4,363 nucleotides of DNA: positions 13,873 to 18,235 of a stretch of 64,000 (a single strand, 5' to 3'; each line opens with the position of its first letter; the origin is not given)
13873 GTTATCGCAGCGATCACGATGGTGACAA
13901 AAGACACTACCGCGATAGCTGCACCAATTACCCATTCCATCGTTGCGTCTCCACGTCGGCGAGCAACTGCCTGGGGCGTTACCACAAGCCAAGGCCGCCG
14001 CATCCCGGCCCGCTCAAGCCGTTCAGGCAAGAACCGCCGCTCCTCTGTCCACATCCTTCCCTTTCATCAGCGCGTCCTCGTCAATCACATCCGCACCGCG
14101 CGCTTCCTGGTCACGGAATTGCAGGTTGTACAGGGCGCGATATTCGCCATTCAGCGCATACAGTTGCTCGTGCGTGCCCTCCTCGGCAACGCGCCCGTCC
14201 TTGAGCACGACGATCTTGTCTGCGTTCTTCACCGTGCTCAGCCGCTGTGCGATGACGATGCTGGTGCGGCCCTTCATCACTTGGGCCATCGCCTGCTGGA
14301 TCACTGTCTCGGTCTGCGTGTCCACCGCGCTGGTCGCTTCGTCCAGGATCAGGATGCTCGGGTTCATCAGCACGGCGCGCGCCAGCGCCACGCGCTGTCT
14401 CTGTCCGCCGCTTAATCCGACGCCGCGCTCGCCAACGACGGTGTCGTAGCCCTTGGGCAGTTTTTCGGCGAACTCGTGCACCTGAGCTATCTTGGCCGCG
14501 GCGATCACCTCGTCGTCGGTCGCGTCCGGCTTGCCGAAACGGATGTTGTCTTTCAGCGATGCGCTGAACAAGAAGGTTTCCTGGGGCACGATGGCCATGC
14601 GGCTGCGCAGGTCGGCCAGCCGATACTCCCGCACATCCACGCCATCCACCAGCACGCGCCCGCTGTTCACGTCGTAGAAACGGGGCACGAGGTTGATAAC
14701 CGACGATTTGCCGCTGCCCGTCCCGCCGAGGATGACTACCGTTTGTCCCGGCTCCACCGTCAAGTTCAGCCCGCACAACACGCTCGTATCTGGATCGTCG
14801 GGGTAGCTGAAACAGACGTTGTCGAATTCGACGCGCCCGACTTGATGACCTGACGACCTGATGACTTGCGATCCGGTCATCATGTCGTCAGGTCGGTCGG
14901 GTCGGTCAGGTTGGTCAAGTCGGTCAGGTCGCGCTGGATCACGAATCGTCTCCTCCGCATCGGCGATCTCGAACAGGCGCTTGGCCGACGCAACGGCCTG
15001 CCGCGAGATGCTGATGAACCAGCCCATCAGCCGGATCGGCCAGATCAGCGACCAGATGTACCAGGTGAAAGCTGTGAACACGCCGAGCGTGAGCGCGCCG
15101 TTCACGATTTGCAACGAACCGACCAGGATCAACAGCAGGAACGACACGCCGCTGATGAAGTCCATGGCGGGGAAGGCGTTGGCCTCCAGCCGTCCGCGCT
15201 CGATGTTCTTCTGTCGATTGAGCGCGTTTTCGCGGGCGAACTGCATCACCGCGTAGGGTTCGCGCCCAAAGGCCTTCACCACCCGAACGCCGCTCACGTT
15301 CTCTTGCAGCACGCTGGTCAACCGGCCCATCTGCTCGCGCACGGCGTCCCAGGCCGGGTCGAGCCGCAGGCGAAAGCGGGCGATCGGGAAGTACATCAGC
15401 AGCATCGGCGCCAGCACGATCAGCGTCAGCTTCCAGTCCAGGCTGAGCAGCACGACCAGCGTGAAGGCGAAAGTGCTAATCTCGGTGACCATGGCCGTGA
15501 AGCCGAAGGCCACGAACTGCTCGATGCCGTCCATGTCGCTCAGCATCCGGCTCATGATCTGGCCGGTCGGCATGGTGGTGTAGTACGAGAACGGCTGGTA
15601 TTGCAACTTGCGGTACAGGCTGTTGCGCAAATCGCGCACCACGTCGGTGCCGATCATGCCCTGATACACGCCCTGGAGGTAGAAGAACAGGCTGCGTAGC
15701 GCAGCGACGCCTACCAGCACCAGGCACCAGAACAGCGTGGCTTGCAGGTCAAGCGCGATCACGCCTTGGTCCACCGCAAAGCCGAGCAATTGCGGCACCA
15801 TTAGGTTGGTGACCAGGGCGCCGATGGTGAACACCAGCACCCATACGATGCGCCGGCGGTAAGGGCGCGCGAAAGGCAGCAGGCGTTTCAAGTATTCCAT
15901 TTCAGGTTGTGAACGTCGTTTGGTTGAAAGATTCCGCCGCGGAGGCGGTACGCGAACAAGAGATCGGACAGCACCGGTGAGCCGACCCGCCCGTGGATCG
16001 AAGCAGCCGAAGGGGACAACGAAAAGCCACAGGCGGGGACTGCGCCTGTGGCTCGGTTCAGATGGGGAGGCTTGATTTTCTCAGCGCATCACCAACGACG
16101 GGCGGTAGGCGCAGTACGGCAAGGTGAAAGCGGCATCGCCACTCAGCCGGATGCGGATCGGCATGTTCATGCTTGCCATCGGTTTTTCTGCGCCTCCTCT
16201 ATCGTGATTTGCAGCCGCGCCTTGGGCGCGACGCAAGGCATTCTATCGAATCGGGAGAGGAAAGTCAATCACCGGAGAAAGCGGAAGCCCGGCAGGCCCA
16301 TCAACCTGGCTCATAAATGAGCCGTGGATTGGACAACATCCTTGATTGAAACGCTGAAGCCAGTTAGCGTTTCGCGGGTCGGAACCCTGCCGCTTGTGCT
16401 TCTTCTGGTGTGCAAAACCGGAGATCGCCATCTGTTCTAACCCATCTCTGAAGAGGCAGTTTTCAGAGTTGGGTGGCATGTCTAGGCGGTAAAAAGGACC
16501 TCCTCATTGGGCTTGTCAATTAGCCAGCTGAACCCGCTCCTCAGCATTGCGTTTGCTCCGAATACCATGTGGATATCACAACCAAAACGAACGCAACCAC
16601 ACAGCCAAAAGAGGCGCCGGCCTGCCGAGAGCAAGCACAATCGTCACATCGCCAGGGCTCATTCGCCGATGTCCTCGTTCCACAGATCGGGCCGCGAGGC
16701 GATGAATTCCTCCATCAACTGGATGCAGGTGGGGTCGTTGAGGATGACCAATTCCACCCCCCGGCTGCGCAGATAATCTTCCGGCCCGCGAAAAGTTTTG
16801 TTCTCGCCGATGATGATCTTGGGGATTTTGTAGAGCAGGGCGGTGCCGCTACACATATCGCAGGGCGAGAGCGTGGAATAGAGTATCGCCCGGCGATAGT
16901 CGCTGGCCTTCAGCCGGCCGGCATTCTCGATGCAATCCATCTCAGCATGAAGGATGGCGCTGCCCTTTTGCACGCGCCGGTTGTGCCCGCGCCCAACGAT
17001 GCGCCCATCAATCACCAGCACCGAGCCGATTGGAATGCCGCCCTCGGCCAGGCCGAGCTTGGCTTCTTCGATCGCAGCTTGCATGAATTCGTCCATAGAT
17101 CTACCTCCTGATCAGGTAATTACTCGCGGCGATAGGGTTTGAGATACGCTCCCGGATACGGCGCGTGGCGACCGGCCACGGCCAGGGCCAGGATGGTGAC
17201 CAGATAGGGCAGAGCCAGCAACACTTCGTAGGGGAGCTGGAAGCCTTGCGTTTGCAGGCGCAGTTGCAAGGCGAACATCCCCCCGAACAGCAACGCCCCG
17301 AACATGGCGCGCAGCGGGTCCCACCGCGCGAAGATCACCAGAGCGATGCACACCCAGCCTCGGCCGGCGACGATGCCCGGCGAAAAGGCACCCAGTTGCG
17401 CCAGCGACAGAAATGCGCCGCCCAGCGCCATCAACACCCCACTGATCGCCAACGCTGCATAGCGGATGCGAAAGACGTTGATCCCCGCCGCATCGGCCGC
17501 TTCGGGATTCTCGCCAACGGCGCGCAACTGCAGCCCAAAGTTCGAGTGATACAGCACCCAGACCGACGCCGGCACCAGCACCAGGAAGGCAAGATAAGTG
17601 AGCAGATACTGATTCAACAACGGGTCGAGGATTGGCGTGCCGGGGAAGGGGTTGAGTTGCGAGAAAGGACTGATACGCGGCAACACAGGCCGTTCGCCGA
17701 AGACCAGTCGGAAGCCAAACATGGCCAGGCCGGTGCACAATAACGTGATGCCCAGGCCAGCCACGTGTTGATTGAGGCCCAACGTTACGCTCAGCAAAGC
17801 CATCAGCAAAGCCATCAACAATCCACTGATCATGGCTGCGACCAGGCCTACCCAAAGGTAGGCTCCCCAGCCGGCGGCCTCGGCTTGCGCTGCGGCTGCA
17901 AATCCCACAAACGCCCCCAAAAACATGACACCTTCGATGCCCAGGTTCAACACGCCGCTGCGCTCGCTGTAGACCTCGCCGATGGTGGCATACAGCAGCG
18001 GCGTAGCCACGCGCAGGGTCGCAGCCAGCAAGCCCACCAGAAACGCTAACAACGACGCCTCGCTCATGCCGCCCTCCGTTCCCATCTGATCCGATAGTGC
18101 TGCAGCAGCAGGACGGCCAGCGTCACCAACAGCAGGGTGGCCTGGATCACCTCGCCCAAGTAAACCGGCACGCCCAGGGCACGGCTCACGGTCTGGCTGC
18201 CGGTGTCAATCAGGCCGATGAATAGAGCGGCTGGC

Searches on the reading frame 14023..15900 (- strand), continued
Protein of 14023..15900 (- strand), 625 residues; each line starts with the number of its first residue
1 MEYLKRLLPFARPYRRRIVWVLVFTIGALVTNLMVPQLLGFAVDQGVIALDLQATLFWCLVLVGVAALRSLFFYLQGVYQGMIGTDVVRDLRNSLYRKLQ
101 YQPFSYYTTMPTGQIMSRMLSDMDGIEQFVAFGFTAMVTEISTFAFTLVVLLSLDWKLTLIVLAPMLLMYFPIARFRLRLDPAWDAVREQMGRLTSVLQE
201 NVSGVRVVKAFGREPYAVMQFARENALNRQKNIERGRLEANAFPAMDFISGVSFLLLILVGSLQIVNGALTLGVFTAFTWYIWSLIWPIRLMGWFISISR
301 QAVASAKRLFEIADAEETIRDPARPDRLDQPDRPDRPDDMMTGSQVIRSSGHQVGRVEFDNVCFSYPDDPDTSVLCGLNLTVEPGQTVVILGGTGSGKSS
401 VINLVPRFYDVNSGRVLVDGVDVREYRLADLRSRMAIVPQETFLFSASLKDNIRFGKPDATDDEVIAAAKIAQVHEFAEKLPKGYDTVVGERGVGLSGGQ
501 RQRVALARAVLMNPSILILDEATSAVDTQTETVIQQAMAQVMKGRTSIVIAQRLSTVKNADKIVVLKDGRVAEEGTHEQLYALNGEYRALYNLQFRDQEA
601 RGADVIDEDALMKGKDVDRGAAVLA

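Call 29: find_encoding_contigs(protein=P0016, flank=3000, max_places=1)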
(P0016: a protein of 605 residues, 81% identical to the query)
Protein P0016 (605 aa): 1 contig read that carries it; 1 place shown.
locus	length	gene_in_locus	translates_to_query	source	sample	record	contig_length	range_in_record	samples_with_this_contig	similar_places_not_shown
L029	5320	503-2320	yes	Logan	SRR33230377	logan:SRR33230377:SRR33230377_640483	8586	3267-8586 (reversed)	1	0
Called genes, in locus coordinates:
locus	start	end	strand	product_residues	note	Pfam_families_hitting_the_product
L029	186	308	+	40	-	-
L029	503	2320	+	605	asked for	PF00664:ABC_membrane, PF00005:ABC_tran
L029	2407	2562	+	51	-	-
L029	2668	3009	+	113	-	PF13646:HEAT_2 (weak)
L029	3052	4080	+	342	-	PF13673:Acetyltransf_10 (faint), PF00583:Acetyltransf_1, PF13508:Acetyltransf_7 (weak)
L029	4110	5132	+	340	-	PF13508:Acetyltransf_7 (faint), PF00583:Acetyltransf_1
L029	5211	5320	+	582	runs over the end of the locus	PF00664:ABC_membrane, PF00005:ABC_tran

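Call 30: find_encoding_contigs(protein=P0018, flank=3000, max_places=1)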
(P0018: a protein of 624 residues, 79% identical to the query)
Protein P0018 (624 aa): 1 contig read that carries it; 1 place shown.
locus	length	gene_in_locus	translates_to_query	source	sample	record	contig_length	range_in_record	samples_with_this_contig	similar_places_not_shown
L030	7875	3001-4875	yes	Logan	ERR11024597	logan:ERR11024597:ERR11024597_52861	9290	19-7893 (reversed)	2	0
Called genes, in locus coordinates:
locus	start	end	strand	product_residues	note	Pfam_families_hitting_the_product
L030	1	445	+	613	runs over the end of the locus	?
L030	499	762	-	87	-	-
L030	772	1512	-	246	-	PF12401:FhaA_N, PF16697:Yop-YscD_cpl, PF00498:FHA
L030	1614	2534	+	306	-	PF01040:UbiA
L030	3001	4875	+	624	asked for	PF00664:ABC_membrane, PF00005:ABC_tran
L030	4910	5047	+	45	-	-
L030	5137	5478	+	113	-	PF13646:HEAT_2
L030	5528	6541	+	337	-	PF00583:Acetyltransf_1, PF13508:Acetyltransf_7, PF13673:Acetyltransf_10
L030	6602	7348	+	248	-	-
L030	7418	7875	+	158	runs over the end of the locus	?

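Call 31: find_encoding_contigs(protein=P0023, flank=3000, max_places=1)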
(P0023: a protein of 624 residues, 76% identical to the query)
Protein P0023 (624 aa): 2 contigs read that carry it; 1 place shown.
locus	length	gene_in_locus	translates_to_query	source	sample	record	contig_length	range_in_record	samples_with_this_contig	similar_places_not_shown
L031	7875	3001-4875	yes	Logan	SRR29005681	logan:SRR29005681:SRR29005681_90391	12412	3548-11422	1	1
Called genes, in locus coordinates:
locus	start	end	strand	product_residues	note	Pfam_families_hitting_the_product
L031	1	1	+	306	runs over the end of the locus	PF01040:UbiA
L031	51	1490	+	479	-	PF01555:N6_N4_Mtase (weak)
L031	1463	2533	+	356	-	PF09194:Endonuc-BsobI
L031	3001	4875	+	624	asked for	PF00664:ABC_membrane, PF00005:ABC_tran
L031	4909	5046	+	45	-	-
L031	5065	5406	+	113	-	PF13646:HEAT_2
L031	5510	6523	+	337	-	PF00583:Acetyltransf_1, PF13508:Acetyltransf_7, PF13673:Acetyltransf_10 (weak)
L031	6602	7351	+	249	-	-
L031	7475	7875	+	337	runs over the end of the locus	PF00583:Acetyltransf_1, PF13508:Acetyltransf_7 (weak)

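Call 53: search_solved_structures(query=window:14023-15900:-, max_evalue=1e-60)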
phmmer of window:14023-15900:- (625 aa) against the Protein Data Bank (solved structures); distinct sequences matched with E-value up to 1e-60: 204 (the best 60 are shown).
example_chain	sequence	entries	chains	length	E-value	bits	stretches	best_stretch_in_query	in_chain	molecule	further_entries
4f4c_A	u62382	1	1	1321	1.7e-163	548.6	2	90-594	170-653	Multidrug resistance protein pgp-1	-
9ody_A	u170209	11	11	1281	9.5e-160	536.3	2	72-601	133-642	ATP-binding cassette, sub-family B (MDR/TAP), member 4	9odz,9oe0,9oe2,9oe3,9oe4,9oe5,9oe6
8woi_A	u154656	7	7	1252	2.3e-159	535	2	91-594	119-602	ABC transporter B family member 19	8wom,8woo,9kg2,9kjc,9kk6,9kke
9oe1_A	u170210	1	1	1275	2.6e-159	534.8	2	72-601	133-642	ATP-binding cassette, sub-family B (MDR/TAP), member 4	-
8wp0_A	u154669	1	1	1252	1.6e-158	532.2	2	91-594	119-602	ABC transporter B family member 19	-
9nfi_A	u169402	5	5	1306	2.1e-158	531.8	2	30-602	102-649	Permeability Glycoprotein (P-gp)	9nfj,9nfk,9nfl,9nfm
8zpx_B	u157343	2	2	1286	1.6e-155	522.3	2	108-596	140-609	ABC transporter B family member 1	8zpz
9juj_A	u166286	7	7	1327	2e-155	522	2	108-596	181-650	ABC transporter B family member 1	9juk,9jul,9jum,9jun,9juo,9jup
8zq4_B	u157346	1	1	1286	1.1e-154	519.6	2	108-596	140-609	ABC transporter B family member 1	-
8gmg_A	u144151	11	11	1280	5.9e-153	513.8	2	71-608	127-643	ATP-dependent translocase ABCB1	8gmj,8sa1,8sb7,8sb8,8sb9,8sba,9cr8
6qex_A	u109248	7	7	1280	6.6e-153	513.7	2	71-608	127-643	Multidrug resistance protein 1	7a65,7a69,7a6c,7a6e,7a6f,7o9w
8y6h_A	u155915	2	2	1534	7.5e-153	513.5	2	71-608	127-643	ATP-dependent translocase ABCB1,mNeonGreen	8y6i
8sa0_A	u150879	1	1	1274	1.1e-152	513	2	71-608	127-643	ATP-dependent translocase ABCB1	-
6c0v_A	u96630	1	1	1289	3.1e-152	511.5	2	71-608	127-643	Multidrug resistance protein 1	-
7niu_A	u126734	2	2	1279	6.7e-151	507.1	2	71-601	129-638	Isoform 2 of Phosphatidylcholine translocator ABCB4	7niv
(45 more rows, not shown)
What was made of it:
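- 14023..15900 (-): First regulated gene: type I (ABCB-like) ABC half-exporter, 625 aa. PDB relatives are P-gp, TM287/288, TmrAB and Sav1866 (call 53).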

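Call 55: find_encoding_contigs(protein=P0059, flank=3500, max_places=3)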
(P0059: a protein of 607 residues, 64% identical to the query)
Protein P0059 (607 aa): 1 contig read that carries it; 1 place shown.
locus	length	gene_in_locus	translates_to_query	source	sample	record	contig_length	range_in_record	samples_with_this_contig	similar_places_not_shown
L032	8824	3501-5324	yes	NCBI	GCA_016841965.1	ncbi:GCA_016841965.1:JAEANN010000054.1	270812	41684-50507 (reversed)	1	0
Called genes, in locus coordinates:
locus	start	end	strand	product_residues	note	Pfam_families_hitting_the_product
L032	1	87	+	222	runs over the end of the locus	PF01746:tRNA_m1G_MT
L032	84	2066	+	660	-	PF00496:SBP_bac_5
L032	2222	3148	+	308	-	PF09754:PAC2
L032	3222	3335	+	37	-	-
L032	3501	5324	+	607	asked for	PF00664:ABC_membrane, PF00005:ABC_tran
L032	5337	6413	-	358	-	PF15887:Peptidase_Mx (weak)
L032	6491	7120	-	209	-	PF01790:LGT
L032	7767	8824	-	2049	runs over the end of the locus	PF13205:Big_5, PF17964:Big_10 (weak), PF13205:Big_5, PF11974:bMG3, PF01835:MG2, PF07703:A2M_BRD, PF00207:A2M, PF17973:bMG10, +3 more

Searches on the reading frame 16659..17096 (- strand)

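Call 6: search_protein_families(library=pfam, proteins=[window:16659-17096:-], max_evalue=0.01)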
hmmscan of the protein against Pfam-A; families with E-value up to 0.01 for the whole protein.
window:16659-17096:- (145 aa): 5 families
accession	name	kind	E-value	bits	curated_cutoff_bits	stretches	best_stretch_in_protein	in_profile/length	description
PF00383.29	dCMP_cyt_deam_1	-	1.1e-21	77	25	1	3-97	6-101/102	Cytidine and deoxycytidylate deaminase zinc-binding region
PF14437.12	MafB19-deam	-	2.9e-16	60.1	27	1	2-99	4-102/142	MafB19-like deaminase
PF14439.12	Bd3614-deam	-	0.00011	22.6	38.5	1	30-86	18-74/113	Bd3614-like deaminase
PF18750.7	SNAD4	-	0.0023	18.4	27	1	46-84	29-69/130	Secreted Novel AID/APOBEC-like Deaminase 4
PF18778.7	NAD1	-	0.0081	16.7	27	0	46-83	47-87/175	Novel AID APOBEC clade 1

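Call 11: search_protein_families(library=ncbifam, proteins=[window:16659-17096:-], max_evalue=0.00001)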
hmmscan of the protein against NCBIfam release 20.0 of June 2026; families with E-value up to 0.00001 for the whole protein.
window:16659-17096:- (145 aa): 3 families
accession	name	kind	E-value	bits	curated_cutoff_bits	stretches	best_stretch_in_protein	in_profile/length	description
NF008113.2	PRK10860.1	equivalog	7.4e-17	61.7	150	1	4-101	10-108/165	tRNA adenosine(34) deaminase TadA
NF041025.1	antiphage_deaminase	equivalog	1.8e-07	30.4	400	1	46-84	335-373/437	anti-phage dCTP deaminase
TIGR00326.1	eubact_ribD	equivalog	6.5e-07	28.9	156.35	1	5-81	1-71/343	bifunctional diaminohydroxyphosphoribosylaminopyrimidine deaminase/5-amino-6-(5-phosphoribosylamino)uracil reductase RibD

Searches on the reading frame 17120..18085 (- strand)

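Call 6: search_protein_families(library=pfam, proteins=[window:17120-18085:-], max_evalue=0.01)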
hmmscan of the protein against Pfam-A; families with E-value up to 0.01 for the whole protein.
window:17120-18085:- (321 aa): 2 families
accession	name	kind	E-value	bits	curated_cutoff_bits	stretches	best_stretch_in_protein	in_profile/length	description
PF02653.21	BPD_transp_2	-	1.7e-35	122.9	26.8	1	20-300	2-268/269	Branched-chain amino acid transport system / permease component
PF03203.19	MerC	-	0.0064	17.5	27.6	1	88-176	42-105/108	MerC mercury resistance protein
